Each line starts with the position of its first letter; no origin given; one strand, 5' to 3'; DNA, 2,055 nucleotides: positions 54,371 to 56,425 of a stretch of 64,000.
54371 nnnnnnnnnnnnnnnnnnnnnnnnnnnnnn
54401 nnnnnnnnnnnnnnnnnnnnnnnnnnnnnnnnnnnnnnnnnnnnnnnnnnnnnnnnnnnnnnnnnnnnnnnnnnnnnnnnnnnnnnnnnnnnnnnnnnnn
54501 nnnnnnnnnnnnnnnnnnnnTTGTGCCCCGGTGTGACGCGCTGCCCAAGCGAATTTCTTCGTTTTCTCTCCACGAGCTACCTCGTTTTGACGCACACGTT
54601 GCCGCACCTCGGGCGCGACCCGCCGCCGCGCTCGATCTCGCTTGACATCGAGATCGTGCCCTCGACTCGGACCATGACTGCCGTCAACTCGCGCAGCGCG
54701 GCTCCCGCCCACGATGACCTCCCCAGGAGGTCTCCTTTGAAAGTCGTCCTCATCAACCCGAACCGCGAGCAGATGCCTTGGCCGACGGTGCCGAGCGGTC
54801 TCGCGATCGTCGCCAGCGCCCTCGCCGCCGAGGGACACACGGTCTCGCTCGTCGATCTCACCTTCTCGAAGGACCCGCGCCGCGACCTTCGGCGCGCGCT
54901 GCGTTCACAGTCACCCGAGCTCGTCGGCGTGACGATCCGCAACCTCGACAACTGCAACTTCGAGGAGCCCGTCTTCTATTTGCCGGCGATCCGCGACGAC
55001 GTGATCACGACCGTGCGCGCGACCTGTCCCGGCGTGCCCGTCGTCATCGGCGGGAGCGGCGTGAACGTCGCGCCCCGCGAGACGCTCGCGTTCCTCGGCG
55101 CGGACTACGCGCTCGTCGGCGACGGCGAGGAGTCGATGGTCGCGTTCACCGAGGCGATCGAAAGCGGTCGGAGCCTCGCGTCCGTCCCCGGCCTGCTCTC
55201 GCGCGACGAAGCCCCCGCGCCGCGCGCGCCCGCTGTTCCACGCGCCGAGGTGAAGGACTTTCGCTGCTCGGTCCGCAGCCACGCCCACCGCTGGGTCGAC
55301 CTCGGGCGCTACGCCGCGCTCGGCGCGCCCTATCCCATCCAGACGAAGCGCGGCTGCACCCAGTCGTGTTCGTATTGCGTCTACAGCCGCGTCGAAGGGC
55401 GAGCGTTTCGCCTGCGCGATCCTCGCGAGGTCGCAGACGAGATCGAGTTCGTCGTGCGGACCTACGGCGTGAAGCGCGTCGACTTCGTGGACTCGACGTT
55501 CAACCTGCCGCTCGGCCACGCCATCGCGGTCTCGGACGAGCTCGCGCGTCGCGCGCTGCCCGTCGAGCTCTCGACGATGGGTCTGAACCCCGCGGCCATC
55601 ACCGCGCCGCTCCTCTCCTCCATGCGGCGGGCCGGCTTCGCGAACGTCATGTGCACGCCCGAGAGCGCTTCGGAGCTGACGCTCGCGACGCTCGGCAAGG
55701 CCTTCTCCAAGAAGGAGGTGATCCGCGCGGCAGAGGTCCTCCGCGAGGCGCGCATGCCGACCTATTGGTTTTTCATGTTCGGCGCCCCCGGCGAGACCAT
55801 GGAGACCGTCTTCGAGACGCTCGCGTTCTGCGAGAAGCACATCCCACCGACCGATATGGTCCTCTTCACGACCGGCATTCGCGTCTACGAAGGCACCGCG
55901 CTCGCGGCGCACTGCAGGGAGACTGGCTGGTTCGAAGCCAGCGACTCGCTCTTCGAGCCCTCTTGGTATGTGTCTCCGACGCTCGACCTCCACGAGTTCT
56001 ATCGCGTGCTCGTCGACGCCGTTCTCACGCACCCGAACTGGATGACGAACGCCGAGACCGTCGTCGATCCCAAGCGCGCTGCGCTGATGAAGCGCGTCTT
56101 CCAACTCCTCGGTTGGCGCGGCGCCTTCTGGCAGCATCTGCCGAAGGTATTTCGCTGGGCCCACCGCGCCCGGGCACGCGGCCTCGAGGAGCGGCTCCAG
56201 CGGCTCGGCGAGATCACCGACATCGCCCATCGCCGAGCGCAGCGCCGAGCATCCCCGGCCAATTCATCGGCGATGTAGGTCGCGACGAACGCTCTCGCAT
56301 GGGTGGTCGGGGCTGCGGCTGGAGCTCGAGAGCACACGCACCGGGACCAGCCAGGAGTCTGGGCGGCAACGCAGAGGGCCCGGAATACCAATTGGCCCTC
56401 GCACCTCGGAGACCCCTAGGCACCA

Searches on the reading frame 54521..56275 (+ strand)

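Call 55: search_protein_families(library=pfam, max_evalue=0.001, proteins=[window:54521-56275:+])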
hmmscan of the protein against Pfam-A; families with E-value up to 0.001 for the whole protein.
window:54521-56275:+ (585 aa): 2 families
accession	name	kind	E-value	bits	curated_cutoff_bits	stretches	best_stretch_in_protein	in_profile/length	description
PF04055.27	Radical_SAM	-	8.4e-18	65.5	29.5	1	275-436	3-165/166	Radical SAM superfamily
PF02310.24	B12-binding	-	3.6e-13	49.8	32.1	1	90-209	13-120/121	B12 binding domain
